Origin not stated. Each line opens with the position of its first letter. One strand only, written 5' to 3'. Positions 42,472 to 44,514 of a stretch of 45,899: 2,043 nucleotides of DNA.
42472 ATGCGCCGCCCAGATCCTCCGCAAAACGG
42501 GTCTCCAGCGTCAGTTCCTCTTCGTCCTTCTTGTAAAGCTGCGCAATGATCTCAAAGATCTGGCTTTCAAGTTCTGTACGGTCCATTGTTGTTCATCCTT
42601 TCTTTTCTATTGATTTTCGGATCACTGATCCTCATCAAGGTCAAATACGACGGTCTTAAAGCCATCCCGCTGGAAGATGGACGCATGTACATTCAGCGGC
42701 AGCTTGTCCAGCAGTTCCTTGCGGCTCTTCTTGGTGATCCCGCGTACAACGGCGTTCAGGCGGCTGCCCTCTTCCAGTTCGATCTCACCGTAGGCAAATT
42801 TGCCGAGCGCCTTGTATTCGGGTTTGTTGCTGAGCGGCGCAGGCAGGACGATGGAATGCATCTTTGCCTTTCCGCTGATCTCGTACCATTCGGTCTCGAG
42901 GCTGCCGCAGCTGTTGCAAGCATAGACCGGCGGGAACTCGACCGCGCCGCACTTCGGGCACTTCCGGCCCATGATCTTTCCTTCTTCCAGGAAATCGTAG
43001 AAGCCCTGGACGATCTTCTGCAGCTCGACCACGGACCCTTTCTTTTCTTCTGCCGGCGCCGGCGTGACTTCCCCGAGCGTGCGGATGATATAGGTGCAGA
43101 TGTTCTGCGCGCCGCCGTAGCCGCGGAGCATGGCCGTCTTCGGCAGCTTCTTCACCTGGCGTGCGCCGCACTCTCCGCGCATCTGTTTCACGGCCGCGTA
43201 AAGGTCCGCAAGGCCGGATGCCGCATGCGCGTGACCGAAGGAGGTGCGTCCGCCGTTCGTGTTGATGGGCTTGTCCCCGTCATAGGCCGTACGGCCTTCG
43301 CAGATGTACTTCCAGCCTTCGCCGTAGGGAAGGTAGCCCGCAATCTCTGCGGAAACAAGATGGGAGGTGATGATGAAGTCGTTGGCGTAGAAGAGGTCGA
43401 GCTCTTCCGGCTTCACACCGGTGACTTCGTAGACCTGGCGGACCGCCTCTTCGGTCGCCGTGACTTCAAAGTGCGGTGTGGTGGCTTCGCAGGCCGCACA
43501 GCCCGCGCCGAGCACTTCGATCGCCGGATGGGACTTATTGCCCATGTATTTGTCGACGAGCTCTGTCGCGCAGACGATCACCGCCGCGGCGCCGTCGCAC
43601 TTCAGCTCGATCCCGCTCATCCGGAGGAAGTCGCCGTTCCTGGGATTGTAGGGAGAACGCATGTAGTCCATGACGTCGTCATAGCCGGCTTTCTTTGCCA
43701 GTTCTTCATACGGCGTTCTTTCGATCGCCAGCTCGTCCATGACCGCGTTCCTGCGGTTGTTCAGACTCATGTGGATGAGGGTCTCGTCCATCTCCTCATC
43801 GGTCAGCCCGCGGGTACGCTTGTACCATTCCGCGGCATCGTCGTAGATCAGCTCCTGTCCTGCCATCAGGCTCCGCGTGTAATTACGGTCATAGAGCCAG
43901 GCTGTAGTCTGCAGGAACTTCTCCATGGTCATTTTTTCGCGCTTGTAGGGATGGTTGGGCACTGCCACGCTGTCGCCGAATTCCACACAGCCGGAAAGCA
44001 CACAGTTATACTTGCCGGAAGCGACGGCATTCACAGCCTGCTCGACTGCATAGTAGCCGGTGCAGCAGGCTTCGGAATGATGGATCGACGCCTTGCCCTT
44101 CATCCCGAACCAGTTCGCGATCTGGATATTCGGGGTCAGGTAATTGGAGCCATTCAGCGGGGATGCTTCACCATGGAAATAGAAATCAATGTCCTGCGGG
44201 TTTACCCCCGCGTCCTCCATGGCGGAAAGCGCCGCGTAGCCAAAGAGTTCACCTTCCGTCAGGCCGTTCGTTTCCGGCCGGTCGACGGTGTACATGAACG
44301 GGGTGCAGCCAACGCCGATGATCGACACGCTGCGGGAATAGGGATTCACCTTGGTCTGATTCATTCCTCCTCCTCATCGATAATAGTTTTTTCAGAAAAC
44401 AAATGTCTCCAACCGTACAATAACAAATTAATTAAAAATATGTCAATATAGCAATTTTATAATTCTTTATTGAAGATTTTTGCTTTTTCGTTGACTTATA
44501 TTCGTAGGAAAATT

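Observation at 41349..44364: Thiolase::DUF35 fusion, ACP and phosphotransacylase: candidate undescribed ACP-dependent C-C cleavage module ending in substrate-level phosphorylation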

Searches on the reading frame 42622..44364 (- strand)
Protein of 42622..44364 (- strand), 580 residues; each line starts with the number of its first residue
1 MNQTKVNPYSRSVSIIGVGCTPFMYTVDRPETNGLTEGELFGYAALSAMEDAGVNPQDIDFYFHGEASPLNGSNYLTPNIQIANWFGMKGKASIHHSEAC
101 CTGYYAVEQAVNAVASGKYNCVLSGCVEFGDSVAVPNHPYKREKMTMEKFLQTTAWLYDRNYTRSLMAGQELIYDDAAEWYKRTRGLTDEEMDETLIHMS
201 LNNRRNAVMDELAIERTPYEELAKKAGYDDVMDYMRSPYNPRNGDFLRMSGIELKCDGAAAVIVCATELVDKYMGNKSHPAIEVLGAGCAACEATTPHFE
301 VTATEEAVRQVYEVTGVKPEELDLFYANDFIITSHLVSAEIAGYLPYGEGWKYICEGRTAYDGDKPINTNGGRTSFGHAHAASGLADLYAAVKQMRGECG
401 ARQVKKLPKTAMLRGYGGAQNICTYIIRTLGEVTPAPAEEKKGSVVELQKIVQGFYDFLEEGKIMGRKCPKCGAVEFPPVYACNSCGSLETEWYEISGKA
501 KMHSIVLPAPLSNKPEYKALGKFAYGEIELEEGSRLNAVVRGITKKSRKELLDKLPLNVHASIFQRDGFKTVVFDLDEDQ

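Call 3: search_protein_families(library=pfam, proteins=[window:42622-44364:-], max_evalue=0.01)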
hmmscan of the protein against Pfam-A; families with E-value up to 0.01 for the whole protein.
window:42622-44364:- (580 aa): 6 families
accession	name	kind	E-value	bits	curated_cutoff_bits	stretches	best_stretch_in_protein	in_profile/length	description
PF22691.2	Thiolase_C_1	-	1.5e-27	96.5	28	1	297-421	13-135/144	Thiolase C-terminal domain-like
PF12172.15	zf-ChsH2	-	1.1e-08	35.2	23.2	1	459-491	4-36/37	ChsH2, rubredoxin-like zinc ribbon domain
PF02801.28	Ketoacyl-synt_C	-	3.6e-05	24.2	20.8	0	366-397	78-109/119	Beta-ketoacyl synthase, C-terminal domain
PF00108.29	Thiolase_N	-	4.8e-05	23.3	26.4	1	32-148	18-133/260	Thiolase, N-terminal domain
PF02803.24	Thiolase_C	-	0.00018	21.6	27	1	300-400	20-102/123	Thiolase, C-terminal domain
PF00109.32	ketoacyl-synt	-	0.00047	20.3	20.8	1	80-128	155-202/252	Beta-ketoacyl synthase, N-terminal domain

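Call 5: search_protein_families(library=ncbifam, proteins=[window:42622-44364:-], max_evalue=0.01)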
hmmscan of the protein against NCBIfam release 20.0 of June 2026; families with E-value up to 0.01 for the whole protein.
window:42622-44364:- (580 aa): 34 families (the best 25 are shown)
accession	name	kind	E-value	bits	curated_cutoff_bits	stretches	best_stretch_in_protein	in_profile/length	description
NF004720.0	PRK06064.1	subfamily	1.4e-39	136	420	1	11-421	2-378/389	thiolase domain-containing protein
NF004810.0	PRK06157.1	equivalog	1.1e-38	133.5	403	1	11-425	7-392/400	acetyl-CoA acetyltransferase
NF053570.1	AcCoTHIOL_METTL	equivalog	4e-32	111.5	600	1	11-420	2-373/385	acetyl-CoA acetyltransferase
NF006102.0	PRK08256.1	subfamily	1.5e-29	103.3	436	1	11-425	3-390/394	lipid-transfer protein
NF053628.1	BnzsclthlBbsBGT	equivalog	3.4e-28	98.6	750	1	10-419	4-371/389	benzoylsuccinyl-CoA thiolase subunit BbsB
NF009228.0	PRK12578.1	subfamily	1.7e-27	96.1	485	2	256-420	212-377/387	thiolase domain-containing protein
NF004811.0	PRK06158.1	subfamily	3.7e-27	95.3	421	1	26-419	17-369/384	acetyl-CoA acetyltransferase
NF005704.0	PRK07516.1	subfamily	7.9e-27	94.2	412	1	12-419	3-376/389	thiolase domain-containing protein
NF006180.0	PRK08313.1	subfamily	1.1e-25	90.3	514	1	11-423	4-377/389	thiolase domain-containing protein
NF004715.0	PRK06059.1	equivalog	3.3e-22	79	424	2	244-406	200-377/399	lipid-transfer protein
NF004936.0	PRK06289.1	equivalog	4e-22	78.6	375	1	38-427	27-401/405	acetyl-CoA acetyltransferase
NF006010.0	PRK08142.1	subfamily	2e-18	66.3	462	1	39-419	27-373/388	thiolase domain-containing protein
NF004982.0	PRK06365.1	equivalog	6.1e-17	61.8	695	2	303-398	294-391/430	thiolase domain-containing protein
TIGR01930.1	AcCoA-C-Actrans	subfamily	2.5e-16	59.6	240.55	1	33-398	17-363/385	acetyl-CoA C-acyltransferase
NF004721.0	PRK06065.1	equivalog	1.6e-15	56.9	455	1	10-427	9-390/393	thiolase domain-containing protein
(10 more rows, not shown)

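Call 7: find_homologous_proteins(query=window:42622-44364:-, max_evalue=1e-10)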
Query window:42622-44364:- (580 aa): 1540 proteins with E <= 1e-10 among 8000 candidates; the best 120 are listed.
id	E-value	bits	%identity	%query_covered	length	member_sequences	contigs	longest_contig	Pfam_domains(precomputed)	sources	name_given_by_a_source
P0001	1.4e-281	953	70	98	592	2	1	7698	PF12172.15,PF22691.3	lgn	-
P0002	3.5e-280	948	69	100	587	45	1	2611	PF12172.15,PF00108.30,PF22691.3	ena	-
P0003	2.1e-279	946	69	100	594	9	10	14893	PF12172.15,PF00108.30,PF22691.3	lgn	-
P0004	1.8e-271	920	89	74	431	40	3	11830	PF22691.3,PF02801.29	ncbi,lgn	-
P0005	3.3e-267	906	89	74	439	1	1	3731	PF02803.25,PF00108.30,PF22691.3,PF02801.29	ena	-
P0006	5.6e-265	898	87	74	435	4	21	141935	PF22691.3,PF02801.29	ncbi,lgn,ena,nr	ncbi:MAG TPA: thiolase family protein [Lachnospiraceae bacterium]|nr:thiolase family protein [Lachno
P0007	1.8e-264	897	89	74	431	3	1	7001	PF22691.3,PF02801.29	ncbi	-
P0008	8.0e-264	894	87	74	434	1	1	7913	PF02803.25,PF00108.30,PF22691.3,PF02801.29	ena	-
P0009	8.6e-264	894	87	74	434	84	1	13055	PF02803.25,PF00108.30,PF22691.3,PF02801.29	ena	-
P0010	3.2e-263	892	88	74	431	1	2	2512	PF22691.3,PF02801.29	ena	-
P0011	8.7e-263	891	88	74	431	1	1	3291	PF02803.25,PF00108.30,PF22691.3,PF02801.29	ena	-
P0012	1.2e-262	891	88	74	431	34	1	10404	PF00108.30,PF22691.3,PF02801.29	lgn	-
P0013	2.5e-262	889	86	74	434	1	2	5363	PF02803.25,PF00108.30,PF22691.3,PF02801.29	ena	-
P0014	2.5e-262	889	88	74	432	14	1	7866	PF02803.25,PF00108.30,PF22691.3,PF02801.29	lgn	-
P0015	2.8e-262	889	87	74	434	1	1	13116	PF02803.25,PF00108.30,PF22691.3,PF02801.29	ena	-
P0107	2.9e-240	817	61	100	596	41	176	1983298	PF12172.15,PF22691.3,PF02801.29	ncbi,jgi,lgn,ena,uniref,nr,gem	ncbi:thiolase C-terminal domain-containing protein [Dielma fastidiosa]|uniref:Zinc ribbon domain-con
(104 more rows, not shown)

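Call 8: find_encoding_contigs(protein=P0006, flank=10000, max_places=4)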
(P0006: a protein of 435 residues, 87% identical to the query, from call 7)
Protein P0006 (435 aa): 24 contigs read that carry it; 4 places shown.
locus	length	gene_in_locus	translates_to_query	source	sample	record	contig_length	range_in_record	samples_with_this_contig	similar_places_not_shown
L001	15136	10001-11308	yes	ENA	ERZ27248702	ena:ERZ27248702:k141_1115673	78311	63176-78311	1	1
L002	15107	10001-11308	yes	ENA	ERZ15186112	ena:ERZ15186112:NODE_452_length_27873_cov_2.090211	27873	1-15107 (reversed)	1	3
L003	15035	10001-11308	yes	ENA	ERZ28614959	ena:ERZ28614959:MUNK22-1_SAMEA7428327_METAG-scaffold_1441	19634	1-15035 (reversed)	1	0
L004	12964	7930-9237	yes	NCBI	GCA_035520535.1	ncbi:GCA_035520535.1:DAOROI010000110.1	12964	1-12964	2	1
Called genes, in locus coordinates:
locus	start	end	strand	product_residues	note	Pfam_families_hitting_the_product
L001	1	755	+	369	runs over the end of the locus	PF01408:GFO_IDH_MocA, PF22725:GFO_IDH_MocA_C3, PF02894:GFO_IDH_MocA_C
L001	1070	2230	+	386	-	PF00083:Sugar_tr, PF07690:MFS_1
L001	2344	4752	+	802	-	PF12833:HTH_18, PF00165:HTH_AraC, PF01229:Glyco_hydro_39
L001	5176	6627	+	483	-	PF00890:FAD_binding_2, PF01266:DAO, PF03486:HI0933_like, PF07992:Pyr_redox_2 (weak), PF12831:FAD_oxidored, PF13450:NAD_binding_8 (faint)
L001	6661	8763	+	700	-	PF13510:Fer2_4, PF10588:NADH-G_4Fe-4S_3, PF12838:Fer4_7, PF14697:Fer4_21 (weak), PF22117:Fer4_Nqo3, PF14691:Fer4_20, PF07992:Pyr_redox_2, PF13450:NAD_binding_8, +10 more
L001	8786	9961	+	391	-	PF13484:Fer4_16 (faint), PF10589:NADH_4Fe-4S, PF00037:Fer4 (weak), PF12797:Fer4_2 (weak), PF12837:Fer4_6 (weak), PF13237:Fer4_10, PF12838:Fer4_7 (weak), PF13187:Fer4_9 (weak), +1 more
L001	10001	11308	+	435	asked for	PF02801:Ketoacyl-synt_C (faint), PF22691:Thiolase_C_1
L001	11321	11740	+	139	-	PF12172:zf-ChsH2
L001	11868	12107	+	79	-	PF00550:PP-binding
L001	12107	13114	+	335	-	PF01515:PTA_PTB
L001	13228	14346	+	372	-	PF00871:Acetate_kinase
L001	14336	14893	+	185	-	PF06496:DUF1097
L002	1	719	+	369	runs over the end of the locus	PF01408:GFO_IDH_MocA, PF22725:GFO_IDH_MocA_C3, PF02894:GFO_IDH_MocA_C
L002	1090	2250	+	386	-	PF00083:Sugar_tr, PF07690:MFS_1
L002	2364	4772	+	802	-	PF12833:HTH_18, PF00165:HTH_AraC, PF01229:Glyco_hydro_39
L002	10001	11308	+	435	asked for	PF02801:Ketoacyl-synt_C (faint), PF22691:Thiolase_C_1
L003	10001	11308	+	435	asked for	PF02801:Ketoacyl-synt_C (faint), PF22691:Thiolase_C_1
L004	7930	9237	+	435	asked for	PF02801:Ketoacyl-synt_C (faint), PF22691:Thiolase_C_1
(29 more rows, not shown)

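Call 9: find_encoding_contigs(protein=P0107, flank=10000, max_places=3)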
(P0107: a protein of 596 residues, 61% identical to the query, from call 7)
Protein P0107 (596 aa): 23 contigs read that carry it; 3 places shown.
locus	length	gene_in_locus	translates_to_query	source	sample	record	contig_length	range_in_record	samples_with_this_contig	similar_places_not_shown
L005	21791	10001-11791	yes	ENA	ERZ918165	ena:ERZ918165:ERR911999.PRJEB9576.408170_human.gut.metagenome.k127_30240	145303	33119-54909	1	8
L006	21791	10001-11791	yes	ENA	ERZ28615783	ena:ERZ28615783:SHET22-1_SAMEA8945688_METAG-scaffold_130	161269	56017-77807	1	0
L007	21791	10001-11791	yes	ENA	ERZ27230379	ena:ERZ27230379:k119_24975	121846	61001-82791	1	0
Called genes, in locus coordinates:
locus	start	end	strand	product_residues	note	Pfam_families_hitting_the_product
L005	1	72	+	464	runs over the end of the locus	PF00367:PTS_EIIB, PF02378:PTS_EIIC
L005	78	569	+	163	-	PF00358:PTS_EIIA_1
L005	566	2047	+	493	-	PF00232:Glyco_hydro_1, PF00150:Cellulase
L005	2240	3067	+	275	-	PF00005:ABC_tran, PF02463:SMC_N, PF13175:AAA_15 (weak)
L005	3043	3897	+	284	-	PF02463:SMC_N (weak), PF13555:AAA_29 (weak), PF00005:ABC_tran, PF13175:AAA_15 (faint), PF13304:AAA_21 (weak)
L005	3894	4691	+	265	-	PF02361:CbiQ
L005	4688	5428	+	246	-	PF01416:PseudoU_synth_1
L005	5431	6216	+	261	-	PF02811:PHP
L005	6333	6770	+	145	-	PF00572:Ribosomal_L13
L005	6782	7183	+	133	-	PF00380:Ribosomal_S9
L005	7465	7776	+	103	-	-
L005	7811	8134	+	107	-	PF17761:DUF1016_N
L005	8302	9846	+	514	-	PF13556:HTH_30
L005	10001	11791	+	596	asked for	PF02801:Ketoacyl-synt_C (faint), PF22691:Thiolase_C_1, PF12172:zf-ChsH2 (weak)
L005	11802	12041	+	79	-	PF00550:PP-binding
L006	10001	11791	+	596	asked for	PF02801:Ketoacyl-synt_C (faint), PF22691:Thiolase_C_1, PF12172:zf-ChsH2 (weak)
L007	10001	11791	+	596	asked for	PF02801:Ketoacyl-synt_C (faint), PF22691:Thiolase_C_1, PF12172:zf-ChsH2 (weak)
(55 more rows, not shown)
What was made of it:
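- The Dielma operon (PucR regulator, module, esterase) fits a one-step energy-yielding cleavage (call 9).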

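Call 15: find_encoding_contigs(protein=P0003, flank=10000, max_places=3)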
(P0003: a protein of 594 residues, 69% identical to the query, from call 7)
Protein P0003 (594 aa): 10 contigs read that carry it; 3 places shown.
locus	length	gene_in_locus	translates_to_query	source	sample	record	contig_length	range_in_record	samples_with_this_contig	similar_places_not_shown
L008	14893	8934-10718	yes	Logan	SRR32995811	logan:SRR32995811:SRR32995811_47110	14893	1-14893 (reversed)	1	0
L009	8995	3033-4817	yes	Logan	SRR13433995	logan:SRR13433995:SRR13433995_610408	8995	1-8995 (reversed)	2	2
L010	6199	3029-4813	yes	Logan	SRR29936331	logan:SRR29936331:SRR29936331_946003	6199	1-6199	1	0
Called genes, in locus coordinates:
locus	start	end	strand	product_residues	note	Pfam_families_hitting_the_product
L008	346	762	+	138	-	PF00903:Glyoxalase, PF13669:Glyoxalase_4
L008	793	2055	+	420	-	PF01545:Cation_efflux, PF16916:ZT_dimer (faint)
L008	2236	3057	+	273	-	PF06738:ThrE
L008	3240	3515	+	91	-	PF06738:ThrE (weak), PF12821:ThrE_2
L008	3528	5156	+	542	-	PF25919:BSH_CusB (faint), PF00364:Biotin_lipoyl (faint), PF25917:BSH_RND, PF25973:BSH_CzcB (faint), PF25984:BSH_YknX (weak), PF25990:Beta-barrel_YknX (weak), PF25967:RND-MFP_C (weak), PF25989:YknX_C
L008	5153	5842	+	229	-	PF00005:ABC_tran, PF02463:SMC_N (weak), PF13304:AAA_21 (weak)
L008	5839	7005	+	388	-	PF12704:MacB_PCD, PF02687:FtsX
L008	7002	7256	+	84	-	-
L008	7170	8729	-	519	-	PF17853:GGDEF_2, PF13556:HTH_30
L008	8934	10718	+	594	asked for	PF00108:Thiolase_N (weak), PF22691:Thiolase_C_1, PF12172:zf-ChsH2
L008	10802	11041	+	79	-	PF00550:PP-binding (weak)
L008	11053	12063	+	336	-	PF01515:PTA_PTB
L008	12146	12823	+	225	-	PF13483:Lactamase_B_3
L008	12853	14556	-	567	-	PF00149:Metallophos, PF09587:PGA_cap, PF02872:5_nucleotid_C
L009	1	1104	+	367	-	?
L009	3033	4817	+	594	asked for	PF00108:Thiolase_N (weak), PF22691:Thiolase_C_1, PF12172:zf-ChsH2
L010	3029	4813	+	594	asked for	PF00108:Thiolase_N (weak), PF22691:Thiolase_C_1, PF12172:zf-ChsH2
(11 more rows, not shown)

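Call 17: search_solved_structures(query=window:42622-44364:-, max_evalue=0.001, show_alignments=2)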
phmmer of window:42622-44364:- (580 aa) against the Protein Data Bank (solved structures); distinct sequences matched with E-value up to 0.001: 22.
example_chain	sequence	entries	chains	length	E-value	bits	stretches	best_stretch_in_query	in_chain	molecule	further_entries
7yvy_A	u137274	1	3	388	6.9e-28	100.5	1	232-427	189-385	Acetyl-CoA acetyltransferase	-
4bia_A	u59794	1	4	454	2.9e-21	78.6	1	245-423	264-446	3-KETOACYL-COA THIOLASE, PUTATIVE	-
4bi9_A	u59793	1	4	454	3.1e-21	78.5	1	245-423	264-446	3-KETOACYL-COA THIOLASE, PUTATIVE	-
7pxp_C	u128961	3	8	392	1.9e-20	75.9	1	256-420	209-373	Benzoylsuccinyl-CoA thiolase subunit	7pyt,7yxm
3zbg_A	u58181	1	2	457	6.4e-19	70.9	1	243-420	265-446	3-KETOACYL-COA THIOLASE-LIKE PROTEIN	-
4yzo_A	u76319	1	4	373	6.8e-19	70.8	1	245-425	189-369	Putative acyl-CoA acyltransferase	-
3zbk_A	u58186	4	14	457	3.4e-18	68.5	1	243-420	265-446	3-KETOACYL-COA THIOLASE-LIKE PROTEIN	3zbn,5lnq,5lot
3zbl_A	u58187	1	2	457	3.8e-18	68.3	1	243-420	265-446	3-KETOACYL-COA THIOLASE-LIKE PROTEIN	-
6esq_A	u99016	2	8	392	6.6e-16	60.9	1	252-418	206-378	acetoacetyl-CoA thiolase | Acetyl-CoA acetyltransferase thiolase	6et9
4u4e_A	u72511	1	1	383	4.8e-15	58.1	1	264-420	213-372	Thiolase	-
9vbo_E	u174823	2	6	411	1.1e-14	56.9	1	304-419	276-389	3-oxoacyl-[acyl-carrier-protein (ACP)] synthase III domain protein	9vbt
6hrv_A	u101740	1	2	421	2.1e-13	52.6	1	302-425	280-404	SCP2-thiolase (type-1)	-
6hsj_A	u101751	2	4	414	2.2e-13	52.6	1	302-424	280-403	SCP2-thiolase (type-1)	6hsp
9skh_I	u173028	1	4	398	5.5e-13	51.3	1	308-419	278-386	2,4-diacetylphloroglucinol biosynthesis protein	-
9myr_A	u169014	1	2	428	1.1e-12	50.3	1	247-420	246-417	Nonspecific lipid-transfer protein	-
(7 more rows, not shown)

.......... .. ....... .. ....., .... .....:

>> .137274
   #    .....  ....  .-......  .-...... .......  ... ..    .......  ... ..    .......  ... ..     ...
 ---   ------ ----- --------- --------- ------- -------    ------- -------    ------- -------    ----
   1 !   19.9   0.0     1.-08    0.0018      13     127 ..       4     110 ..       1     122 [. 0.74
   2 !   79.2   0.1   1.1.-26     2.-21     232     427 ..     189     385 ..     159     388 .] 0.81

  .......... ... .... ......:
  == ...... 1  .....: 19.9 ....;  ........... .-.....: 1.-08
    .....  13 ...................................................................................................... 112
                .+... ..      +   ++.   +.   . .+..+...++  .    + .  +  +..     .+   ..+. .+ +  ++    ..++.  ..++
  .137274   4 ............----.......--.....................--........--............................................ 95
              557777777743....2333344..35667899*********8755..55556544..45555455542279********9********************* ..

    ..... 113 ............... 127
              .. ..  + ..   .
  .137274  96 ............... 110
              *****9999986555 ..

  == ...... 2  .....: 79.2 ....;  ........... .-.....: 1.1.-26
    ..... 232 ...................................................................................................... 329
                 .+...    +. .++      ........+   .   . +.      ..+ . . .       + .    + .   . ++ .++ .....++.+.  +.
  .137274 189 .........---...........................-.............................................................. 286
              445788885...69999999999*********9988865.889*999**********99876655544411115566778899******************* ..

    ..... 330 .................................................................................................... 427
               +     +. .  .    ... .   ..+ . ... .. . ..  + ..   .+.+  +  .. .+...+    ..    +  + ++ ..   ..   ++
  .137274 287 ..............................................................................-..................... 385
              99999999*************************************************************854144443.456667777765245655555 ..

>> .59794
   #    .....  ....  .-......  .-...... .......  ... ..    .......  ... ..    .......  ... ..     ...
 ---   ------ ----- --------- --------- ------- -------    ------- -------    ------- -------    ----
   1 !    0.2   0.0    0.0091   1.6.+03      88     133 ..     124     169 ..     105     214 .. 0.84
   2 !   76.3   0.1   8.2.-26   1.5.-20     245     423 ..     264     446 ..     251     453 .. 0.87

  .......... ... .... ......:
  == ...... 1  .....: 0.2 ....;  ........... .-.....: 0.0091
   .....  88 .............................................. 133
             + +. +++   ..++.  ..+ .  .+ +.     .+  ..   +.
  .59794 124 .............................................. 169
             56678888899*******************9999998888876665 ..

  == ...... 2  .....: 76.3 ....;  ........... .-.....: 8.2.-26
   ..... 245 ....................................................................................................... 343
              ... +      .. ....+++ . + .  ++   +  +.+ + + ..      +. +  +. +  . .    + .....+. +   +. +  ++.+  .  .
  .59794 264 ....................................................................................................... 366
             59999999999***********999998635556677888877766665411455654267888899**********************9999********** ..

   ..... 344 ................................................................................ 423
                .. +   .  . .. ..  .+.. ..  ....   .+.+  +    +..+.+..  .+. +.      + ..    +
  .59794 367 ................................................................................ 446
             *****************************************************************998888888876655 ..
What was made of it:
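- Closest known: BbsAB benzoylsuccinyl-CoA thiolase, and the archaeal thiolase/HMGCS/DUF35 complex. Different: The archaeal enzymes keep the His of the HD(C/A)F motif (call 17).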

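Call 20: search_protein_representatives(protein=window:42622-44364:-)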
Query: 580 residues. Proteins with E-value up to 0.001 (for the whole library): 3654; up to 1e-10: 851; up to 1e-30: 99. The best 150 are listed.
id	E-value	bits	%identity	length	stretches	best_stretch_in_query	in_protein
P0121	1.3e-207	707.2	60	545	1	33-575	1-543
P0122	9.6e-115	400.5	45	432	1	2-427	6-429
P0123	1.4e-113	396.6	48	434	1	5-430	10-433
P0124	7.8e-110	384.3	46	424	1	9-430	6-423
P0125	1.7e-105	369.9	38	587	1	5-574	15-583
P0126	7.4e-99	348.1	44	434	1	6-424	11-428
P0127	8.2e-98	344.6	37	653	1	49-573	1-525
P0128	7.6e-97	341.4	62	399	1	40-292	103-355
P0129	3.7e-91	322.6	86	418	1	1-164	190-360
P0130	1.4e-86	307.6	40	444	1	7-429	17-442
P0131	5.7e-86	305.5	53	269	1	159-430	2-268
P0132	3.0e-84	299.8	39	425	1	6-428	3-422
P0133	2.2e-81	290.4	42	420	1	8-431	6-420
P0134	1.3e-79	284.5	45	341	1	84-428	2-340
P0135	2.3e-79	283.7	39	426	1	5-427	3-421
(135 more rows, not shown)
